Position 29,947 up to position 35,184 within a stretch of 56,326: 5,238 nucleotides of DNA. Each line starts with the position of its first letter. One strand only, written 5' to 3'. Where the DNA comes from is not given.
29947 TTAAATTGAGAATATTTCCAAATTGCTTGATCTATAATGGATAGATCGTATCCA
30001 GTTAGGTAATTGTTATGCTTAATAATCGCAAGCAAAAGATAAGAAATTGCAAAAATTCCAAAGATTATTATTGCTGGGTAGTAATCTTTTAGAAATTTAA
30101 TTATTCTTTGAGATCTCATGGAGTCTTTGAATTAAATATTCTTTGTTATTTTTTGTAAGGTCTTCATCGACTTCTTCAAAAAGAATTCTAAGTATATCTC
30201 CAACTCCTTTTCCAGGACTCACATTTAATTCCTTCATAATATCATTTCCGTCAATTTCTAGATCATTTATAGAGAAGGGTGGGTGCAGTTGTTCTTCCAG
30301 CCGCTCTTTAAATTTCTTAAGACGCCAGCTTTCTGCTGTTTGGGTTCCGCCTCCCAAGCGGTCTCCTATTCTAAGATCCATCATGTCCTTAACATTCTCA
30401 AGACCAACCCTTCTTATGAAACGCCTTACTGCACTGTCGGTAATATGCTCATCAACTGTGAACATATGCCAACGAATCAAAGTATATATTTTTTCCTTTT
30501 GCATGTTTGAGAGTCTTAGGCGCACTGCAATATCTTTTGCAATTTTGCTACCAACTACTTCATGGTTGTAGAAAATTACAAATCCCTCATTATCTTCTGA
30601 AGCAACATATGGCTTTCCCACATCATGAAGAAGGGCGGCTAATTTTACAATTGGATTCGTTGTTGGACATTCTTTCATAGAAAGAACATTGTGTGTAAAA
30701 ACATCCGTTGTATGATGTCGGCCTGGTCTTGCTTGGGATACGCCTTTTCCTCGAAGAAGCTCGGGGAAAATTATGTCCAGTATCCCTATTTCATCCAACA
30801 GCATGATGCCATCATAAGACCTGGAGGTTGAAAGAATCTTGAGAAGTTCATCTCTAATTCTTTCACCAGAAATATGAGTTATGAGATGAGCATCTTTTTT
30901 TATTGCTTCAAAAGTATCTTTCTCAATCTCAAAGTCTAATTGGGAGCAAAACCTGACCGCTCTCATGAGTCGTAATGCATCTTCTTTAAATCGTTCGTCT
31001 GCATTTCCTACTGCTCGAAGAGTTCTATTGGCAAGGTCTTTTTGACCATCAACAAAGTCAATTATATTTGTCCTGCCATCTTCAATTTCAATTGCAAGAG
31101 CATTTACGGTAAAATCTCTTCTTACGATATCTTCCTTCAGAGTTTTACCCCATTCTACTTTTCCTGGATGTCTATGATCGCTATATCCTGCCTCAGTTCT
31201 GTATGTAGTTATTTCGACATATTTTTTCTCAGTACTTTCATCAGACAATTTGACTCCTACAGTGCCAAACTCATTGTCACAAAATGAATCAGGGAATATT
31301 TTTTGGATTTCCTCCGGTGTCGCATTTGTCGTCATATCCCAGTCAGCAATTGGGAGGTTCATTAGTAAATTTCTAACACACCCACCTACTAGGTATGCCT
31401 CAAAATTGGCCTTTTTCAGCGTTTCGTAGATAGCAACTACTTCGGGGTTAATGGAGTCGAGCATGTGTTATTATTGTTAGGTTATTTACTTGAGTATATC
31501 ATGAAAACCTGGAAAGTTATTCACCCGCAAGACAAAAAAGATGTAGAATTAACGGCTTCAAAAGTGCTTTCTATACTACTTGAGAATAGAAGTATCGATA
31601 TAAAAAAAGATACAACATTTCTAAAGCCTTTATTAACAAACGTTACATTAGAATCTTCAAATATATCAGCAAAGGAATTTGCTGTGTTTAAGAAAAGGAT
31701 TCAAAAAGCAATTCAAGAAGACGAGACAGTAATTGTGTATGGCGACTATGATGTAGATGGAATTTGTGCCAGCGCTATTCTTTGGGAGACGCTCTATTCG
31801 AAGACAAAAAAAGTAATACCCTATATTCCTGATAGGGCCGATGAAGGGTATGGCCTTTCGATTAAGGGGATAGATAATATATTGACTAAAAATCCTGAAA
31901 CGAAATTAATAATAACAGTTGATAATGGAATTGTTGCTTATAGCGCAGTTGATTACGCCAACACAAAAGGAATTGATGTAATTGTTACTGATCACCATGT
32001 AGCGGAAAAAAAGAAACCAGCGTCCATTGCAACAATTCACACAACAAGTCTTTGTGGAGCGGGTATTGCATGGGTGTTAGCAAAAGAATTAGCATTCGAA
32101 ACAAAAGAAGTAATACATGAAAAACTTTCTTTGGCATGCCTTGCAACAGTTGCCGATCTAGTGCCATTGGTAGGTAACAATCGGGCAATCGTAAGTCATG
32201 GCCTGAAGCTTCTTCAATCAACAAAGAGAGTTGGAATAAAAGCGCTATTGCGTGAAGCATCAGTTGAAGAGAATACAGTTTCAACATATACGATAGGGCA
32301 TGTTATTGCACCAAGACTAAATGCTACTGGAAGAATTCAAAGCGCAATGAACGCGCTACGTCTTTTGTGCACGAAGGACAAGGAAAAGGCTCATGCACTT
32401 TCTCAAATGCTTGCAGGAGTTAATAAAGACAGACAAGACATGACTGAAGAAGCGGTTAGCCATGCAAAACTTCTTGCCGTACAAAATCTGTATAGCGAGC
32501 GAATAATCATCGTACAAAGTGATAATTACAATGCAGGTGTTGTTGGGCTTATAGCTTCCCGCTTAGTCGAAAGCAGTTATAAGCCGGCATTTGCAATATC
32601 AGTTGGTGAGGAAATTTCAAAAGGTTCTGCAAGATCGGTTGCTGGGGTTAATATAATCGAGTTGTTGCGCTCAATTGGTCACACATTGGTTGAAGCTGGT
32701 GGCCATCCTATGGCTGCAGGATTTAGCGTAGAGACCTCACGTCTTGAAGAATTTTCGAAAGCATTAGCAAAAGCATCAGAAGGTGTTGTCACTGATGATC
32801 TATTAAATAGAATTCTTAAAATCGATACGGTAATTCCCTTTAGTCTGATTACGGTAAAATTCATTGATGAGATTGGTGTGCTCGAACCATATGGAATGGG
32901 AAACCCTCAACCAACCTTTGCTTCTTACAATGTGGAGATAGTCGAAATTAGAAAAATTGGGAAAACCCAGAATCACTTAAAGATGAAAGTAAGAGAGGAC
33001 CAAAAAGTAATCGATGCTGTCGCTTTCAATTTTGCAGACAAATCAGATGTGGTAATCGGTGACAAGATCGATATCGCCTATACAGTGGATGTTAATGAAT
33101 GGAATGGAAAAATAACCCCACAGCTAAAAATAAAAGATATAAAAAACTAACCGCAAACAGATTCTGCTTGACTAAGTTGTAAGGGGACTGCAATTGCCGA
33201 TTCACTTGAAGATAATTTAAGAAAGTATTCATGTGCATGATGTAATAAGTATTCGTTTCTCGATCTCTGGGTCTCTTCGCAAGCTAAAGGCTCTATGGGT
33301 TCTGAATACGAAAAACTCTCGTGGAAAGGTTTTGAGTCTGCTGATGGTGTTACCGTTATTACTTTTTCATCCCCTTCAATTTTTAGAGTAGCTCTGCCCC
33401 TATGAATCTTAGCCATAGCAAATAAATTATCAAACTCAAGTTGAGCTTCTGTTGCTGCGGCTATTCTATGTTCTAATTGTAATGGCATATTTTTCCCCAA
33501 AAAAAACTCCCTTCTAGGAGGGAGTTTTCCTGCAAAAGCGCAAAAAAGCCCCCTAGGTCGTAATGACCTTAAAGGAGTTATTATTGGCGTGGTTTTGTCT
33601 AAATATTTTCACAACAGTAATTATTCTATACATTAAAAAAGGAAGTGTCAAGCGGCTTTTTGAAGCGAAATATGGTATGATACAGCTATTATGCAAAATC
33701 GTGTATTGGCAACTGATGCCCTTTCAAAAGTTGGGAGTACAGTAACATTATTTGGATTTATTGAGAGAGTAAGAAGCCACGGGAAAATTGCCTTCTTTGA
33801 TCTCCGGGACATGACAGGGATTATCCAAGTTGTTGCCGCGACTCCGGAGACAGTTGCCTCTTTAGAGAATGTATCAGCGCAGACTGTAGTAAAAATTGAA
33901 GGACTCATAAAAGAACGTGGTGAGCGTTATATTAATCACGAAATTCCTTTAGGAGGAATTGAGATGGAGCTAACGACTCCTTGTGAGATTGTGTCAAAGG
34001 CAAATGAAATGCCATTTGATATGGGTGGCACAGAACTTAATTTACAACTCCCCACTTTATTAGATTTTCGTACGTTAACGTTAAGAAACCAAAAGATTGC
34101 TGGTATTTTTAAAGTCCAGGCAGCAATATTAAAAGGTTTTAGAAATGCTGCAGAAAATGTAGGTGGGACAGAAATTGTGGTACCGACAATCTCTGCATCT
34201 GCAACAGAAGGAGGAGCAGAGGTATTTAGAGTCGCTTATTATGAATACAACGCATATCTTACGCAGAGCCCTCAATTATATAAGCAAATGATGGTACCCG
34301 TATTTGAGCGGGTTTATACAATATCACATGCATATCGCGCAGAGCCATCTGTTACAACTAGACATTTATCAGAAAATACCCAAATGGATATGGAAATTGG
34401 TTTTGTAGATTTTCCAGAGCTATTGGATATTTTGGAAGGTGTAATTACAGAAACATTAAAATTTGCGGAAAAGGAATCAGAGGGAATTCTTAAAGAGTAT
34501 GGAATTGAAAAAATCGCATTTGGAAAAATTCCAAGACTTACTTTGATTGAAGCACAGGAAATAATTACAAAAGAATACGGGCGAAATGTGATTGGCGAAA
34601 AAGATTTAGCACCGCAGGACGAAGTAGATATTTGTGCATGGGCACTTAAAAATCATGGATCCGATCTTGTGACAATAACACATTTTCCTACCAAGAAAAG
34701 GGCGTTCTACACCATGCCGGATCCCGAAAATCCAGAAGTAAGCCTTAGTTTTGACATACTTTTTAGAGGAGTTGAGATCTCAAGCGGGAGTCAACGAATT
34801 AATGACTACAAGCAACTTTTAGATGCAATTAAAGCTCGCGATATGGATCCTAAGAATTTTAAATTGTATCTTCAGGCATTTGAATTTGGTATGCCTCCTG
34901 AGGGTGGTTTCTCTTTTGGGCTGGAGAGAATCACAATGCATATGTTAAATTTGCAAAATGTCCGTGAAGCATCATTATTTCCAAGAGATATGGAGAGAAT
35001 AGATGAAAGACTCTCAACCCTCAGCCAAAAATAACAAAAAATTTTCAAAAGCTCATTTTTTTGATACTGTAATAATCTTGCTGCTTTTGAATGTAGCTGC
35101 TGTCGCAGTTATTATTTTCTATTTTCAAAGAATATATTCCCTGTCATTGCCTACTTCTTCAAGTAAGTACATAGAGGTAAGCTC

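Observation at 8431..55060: A -10 box phased exactly 6-7 nt upstream of many start codons: a leaderless-mRNA architecture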

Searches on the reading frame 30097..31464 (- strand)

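Call 10: search_protein_families(library=ncbifam, proteins=[window:30097-31464:-], max_evalue=0.00001)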
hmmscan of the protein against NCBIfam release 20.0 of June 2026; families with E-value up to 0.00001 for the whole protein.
window:30097-31464:- (455 aa): 14 families
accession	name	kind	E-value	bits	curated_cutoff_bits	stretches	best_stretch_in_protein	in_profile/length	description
NF009814.0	PRK13299.1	equivalog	2.8e-84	283.5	290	1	10-235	10-227/396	CCA tRNA nucleotidyltransferase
TIGR02692.1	tRNA_CCA_actino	equivalog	2.2e-83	280.4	438.8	1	7-430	14-444/466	CCA tRNA nucleotidyltransferase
TIGR01942.1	pcnB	subfamily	1.1e-54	185.9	305.65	1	4-238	13-243/425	polynucleotide adenylyltransferase PcnB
NF008137.0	PRK10885.1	equivalog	8.5e-40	136.8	451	1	22-334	2-306/409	multifunctional CCA addition/repair protein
NF008634.1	PRK11623.1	equivalog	2.1e-36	125.5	702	1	11-238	51-285/469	polynucleotide adenylyltransferase PcnB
NF009813.0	PRK13298.1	equivalog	2.9e-30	105.5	606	1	22-343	2-318/417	tRNA CCA-pyrophosphorylase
NF041569.1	A-tRNAntase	equivalog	1.3e-22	79.9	1440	1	20-242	479-701/880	A-adding tRNA nucleotidyltransferase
NF009811.0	PRK13296.1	equivalog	5.2e-20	71.6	469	1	22-236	2-208/360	CCA tRNA nucleotidyltransferase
NF009812.0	PRK13297.1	equivalog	2.4e-18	66.4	624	1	19-238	10-221/364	tRNA CCA-pyrophosphorylase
TIGR01693.1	UTase_glnD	equivalog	6.7e-11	41.1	519.4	1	143-336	316-520/850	[protein-PII] uridylyltransferase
NF002895.0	PRK03381.1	equivalog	2.3e-10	39.2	631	1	161-337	329-499/782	[protein-PII] uridylyltransferase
TIGR00277.1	HDIG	domain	3.2e-08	33.3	27.6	1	251-321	8-77/84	HDIG domain-containing metalloprotein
NF003467.0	PRK05092.1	equivalog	2.3e-07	29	959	0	149-335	396-593/940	[protein-PII] uridylyltransferase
NF001265.0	PRK00227.1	equivalog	2.4e-07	29.3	799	1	205-333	332-454/693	[protein-PII] uridylyltransferase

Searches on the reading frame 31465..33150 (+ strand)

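Call 10: search_protein_families(library=ncbifam, proteins=[window:31465-33150:+], max_evalue=0.00001)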
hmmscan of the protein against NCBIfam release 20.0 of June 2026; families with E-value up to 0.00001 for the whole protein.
window:31465-33150:+ (561 aa): 5 families
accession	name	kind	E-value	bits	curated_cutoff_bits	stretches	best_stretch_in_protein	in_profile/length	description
TIGR00644.1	recJ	equivalog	2.6e-140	468.3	396.9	1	33-559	3-546/546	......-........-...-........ exonuclease RecJ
NF008290.0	PRK11070.1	equivalog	2.3e-71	241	900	1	79-560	64-575/577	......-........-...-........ exonuclease RecJ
NF053576.1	RecJ_archaeal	equivalog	1.5e-22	80.1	360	2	77-248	2-170/452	RecJ family nuclease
NF040701.1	RecJ_Meth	equivalog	3.2e-12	46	550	1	84-243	5-163/449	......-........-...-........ exonuclease RecJ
NF053575.1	GAN_nuclease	exception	8.2e-06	24.7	850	0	282-437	299-463/467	GINS-associated RecJ family nuclease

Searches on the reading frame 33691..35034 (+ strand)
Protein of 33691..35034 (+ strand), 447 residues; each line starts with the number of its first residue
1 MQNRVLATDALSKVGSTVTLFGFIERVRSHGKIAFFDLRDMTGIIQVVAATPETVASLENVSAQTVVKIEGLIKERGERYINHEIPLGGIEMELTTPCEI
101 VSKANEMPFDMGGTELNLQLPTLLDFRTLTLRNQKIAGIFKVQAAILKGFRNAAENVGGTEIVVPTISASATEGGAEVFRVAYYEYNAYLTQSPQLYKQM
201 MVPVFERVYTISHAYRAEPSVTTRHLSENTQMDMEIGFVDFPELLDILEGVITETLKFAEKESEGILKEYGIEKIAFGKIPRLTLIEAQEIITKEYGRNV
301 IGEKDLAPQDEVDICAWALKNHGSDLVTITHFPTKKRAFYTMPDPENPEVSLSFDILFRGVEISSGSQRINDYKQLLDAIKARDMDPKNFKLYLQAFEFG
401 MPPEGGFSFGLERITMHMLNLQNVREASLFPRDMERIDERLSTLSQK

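Call 10: search_protein_families(library=ncbifam, proteins=[window:33691-35034:+], max_evalue=0.00001)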
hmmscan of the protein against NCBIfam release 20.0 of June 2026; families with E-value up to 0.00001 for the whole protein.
window:33691-35034:+ (447 aa): 17 families
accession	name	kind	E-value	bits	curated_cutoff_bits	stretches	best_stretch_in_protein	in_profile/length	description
NF003483.0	PRK05159.1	equivalog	1.9e-133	445.6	353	1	2-437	3-436/438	aspartate--tRNA(Asn) ligase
TIGR00458.1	aspS_nondisc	equivalog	8.9e-101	337.9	368.4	1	15-437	12-426/428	aspartate--tRNA(Asn) ligase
NF001750.0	PRK00476.1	equivalog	4.3e-66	223.4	443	2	12-259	15-265/590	aspartate--tRNA ligase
TIGR00457.1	asnS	equivalog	2.2e-63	214.7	342.6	1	10-438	11-454/455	asparagine--tRNA ligase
NF003037.0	PRK03932.1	equivalog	5.6e-62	210.2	414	1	12-437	13-449/451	asparagine--tRNA ligase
TIGR00459.1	aspS_bact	equivalog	1.5e-59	201.8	373.85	2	12-259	13-260/586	aspartate--tRNA ligase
NF005052.0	PRK06462.1-1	equivalog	1.3e-38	132.9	368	1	126-432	35-345/353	asparagine synthetase A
NF009460.0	PRK12820.1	equivalog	4.5e-33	114.3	1379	2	10-253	30-288/723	bifunctional aspartyl-tRNA synthetase/aspartyl/glutamyl-tRNA amidotransferase subunit C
NF005054.0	PRK06462.1-4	equivalog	1.9e-27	96.2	309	1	128-432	13-310/318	asparagine synthetase A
TIGR00499.1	lysS_bact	equivalog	1.7e-26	92.9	427.6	2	11-307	49-336/496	lysine--tRNA ligase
NF001756.1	PRK00484.1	subfamily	7.9e-25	87.5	468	1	8-432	44-484/488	lysine--tRNA ligase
NF002821.0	PRK02983.1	equivalog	4.8e-19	67.9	742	2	10-259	654-899/1102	bifunctional lysylphosphatidylglycerol synthetase/lysine--tRNA ligase LysX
NF009101.0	PRK12445.1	subfamily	1.5e-18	66.7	1026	2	17-289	67-333/505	lysine--tRNA ligase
NF006828.0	PRK09350.1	equivalog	1.1e-12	47.8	264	1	143-433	19-323/325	elongation factor P--(R)-beta-lysine ligase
TIGR00462.1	genX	equivalog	4.2e-12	46.1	286.9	1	145-428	6-302/304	EF-P lysine aminoacylase EpmA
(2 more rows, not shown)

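Call 16: find_homologous_proteins(query=window:33691-35034:+, max_evalue=1e-20)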
Query window:33691-35034:+ (447 aa): 5720 proteins with E <= 1e-20 among 8000 candidates; the best 120 are listed.
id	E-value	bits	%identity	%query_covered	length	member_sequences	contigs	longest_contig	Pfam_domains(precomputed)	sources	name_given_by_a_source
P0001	3.3e-272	921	91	100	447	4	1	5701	PF01336.32,PF00152.26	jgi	jgi:nondiscriminating aspartyl-tRNA synthetase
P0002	9.2e-248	840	83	100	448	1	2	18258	PF01336.32,PF00152.26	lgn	-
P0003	1.5e-242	823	82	100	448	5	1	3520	PF01336.32,PF00152.26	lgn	-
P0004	2.3e-241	819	81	100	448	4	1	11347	PF01336.32,PF00152.26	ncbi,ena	-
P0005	1.8e-240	816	81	100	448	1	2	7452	PF01336.32,PF00152.26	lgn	-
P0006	2.5e-240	816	82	100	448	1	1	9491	PF01336.32,PF00152.26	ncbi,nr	ncbi:MAG: aspartate--tRNA(Asn) ligase [Candidatus Levybacteria bacterium]|nr:aspartate--tRNA(Asn) li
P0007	1.3e-239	813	81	100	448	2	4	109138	PF01336.32,PF00152.26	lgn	-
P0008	2.7e-239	812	81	100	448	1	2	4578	PF01336.32,PF00152.26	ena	-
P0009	3.2e-239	812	80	100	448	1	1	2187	PF01336.32,PF00152.26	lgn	-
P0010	7.3e-239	811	81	100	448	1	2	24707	PF01336.32,PF00152.26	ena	-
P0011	7.9e-237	804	80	100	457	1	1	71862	PF01336.32,PF00152.26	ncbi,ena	-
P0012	2.4e-235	799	81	100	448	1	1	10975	PF01336.32,PF00152.26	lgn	-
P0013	4.2e-235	799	80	100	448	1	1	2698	PF01336.32,PF00152.26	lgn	-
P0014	2.0e-233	793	78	100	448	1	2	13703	PF01336.32,PF00152.26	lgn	-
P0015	4.0e-233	792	79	100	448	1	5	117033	PF01336.32,PF00152.26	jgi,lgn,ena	-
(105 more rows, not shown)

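Call 30: find_related_loci(query=window:33691-35034:+, collection=genome_contigs, flank=10000)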
Query window:33691-35034:+ (447 aa) in genome_contigs; peptide patterns used: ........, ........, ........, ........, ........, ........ (x = any residue, [..] = any of these).
599 stretches matched a pattern (row limit reached: there are more); 579 encode a relative of the query (tblastn E <= 1e-3); the best 80 are kept; 80 distinct loci.
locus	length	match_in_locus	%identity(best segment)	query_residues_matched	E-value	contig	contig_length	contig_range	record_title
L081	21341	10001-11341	79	1-447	0e+0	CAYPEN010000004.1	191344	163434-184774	MAG TPA_asm: uncultured Gammaproteobacteria bacterium isolate SRP263991_co5_217 genome assembly, contig: NODE_112_length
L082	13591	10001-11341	79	1-447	0e+0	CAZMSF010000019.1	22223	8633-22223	MAG TPA_asm: uncultured Gammaproteobacteria bacterium isolate SRP135725_co1_372 genome assembly, contig: NODE_2873_lengt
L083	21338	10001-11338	77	1-446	0e+0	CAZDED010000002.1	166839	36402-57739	MAG TPA_asm: uncultured Gammaproteobacteria bacterium isolate SRP278252_co2_138 genome assembly, contig: NODE_100_length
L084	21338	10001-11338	74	2-447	0e+0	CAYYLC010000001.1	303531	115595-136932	MAG TPA_asm: uncultured Gammaproteobacteria bacterium isolate binchicken_co173_361 genome assembly, contig: NODE_24_leng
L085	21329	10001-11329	66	3-447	0e+0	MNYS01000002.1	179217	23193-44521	MAG: Candidatus Levybacteria bacterium CG2_30_37_29 cg2_3.0_scaffold_8_c, whole genome shotgun sequence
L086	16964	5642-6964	65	4-442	0e+0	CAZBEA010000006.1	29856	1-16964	MAG TPA_asm: uncultured Gammaproteobacteria bacterium isolate binchicken_co16_305 genome assembly, contig: NODE_2606_len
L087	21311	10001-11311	65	3-444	0e+0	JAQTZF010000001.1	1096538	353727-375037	MAG: Candidatus Daviesbacteria bacterium isolate STC_54 NODE_2_length_1096538_cov_10.617223_Sandtown_C, whole genome sho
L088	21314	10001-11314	62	3-441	0e+0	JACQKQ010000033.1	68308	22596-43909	MAG: Candidatus Levyibacteriota bacterium isolate NC_groundwater_1181_Ag_S-0.1um_42_368 S_p1_S3_coassembly_k141_1551496,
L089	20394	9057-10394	61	3-446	0e+0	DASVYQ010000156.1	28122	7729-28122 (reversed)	MAG TPA_asm: Patescibacteria group bacterium isolate SMAG_U2606 k141_1748460, whole genome shotgun sequence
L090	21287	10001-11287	62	13-447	0e+0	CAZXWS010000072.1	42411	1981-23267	MAG TPA_asm: uncultured Gammaproteobacteria bacterium isolate SRP135725_co2_706 genome assembly, contig: k141_6104070, w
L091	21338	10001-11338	62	4-447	0e+0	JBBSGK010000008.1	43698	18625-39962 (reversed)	MAG: Candidatus Levyibacteriota bacterium isolate LS2_sbin.37 LS2_sbin.37_K_1124242_L_43698_cov_11.0000, whole genome sh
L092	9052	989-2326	60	3-447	0e+0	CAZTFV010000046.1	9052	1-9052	MAG TPA_asm: uncultured Gammaproteobacteria bacterium isolate SRP269290_co1_791 genome assembly, contig: NODE_12455_leng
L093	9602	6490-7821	61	3-447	2e-180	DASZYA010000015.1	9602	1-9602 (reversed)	MAG TPA_asm: Patescibacteria group bacterium isolate SMAG_U6198 k141_288726, whole genome shotgun sequence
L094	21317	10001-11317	61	4-441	3e-180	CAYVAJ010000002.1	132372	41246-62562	MAG TPA_asm: uncultured Gammaproteobacteria bacterium isolate SRP144015_co1_62 genome assembly, contig: NODE_70_length_1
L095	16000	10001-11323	61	1-442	3e-180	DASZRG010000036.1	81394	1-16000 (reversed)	MAG TPA_asm: Patescibacteria group bacterium isolate SMAG_U6018 k141_95665, whole genome shotgun sequence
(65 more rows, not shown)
